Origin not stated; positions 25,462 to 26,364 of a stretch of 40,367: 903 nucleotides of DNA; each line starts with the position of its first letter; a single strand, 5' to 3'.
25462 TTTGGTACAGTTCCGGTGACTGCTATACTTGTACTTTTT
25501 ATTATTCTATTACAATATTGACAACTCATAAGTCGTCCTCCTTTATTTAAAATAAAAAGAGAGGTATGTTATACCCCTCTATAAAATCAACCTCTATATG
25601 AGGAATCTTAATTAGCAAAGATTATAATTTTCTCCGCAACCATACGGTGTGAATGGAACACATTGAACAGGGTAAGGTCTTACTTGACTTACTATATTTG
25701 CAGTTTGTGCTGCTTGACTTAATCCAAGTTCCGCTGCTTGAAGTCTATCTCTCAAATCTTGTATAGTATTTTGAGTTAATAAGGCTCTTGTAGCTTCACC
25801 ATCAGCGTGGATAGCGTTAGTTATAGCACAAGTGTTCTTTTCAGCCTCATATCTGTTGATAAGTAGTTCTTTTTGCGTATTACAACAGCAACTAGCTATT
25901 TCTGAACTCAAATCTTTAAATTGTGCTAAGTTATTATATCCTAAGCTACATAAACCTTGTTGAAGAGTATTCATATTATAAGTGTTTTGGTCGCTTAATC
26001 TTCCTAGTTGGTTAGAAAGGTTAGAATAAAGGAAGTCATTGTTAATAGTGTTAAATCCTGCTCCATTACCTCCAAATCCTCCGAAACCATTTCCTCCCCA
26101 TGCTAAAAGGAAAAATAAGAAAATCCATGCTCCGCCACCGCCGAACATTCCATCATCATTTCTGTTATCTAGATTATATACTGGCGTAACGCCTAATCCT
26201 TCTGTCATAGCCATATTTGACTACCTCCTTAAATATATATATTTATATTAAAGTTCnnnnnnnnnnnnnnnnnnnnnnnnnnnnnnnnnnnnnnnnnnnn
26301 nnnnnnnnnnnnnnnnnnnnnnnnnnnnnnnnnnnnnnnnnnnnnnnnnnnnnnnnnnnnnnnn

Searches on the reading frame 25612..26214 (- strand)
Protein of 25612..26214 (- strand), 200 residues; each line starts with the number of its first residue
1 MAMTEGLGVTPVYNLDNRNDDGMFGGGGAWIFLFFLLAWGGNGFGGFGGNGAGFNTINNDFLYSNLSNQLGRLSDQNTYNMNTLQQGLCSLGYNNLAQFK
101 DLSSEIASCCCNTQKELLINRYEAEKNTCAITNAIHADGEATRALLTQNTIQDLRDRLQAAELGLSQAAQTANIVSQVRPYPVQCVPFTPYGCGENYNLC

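Call 10: search_protein_families(library=phrogs, proteins=[window:25612-26214:-], max_evalue=0.00001)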
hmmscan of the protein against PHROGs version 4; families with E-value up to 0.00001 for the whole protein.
window:25612-26214:- (200 aa): 1 family
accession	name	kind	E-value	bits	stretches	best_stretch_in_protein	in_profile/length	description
phrog_16490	-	unknown function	3.3e-08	34.5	1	10-177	15-224/286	-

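Call 49: search_protein_families(library=pfam, proteins=[window:25612-26214:-], max_evalue=0.01)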
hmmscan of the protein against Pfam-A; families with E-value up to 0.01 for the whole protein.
window:25612-26214:- (200 aa): 0 families
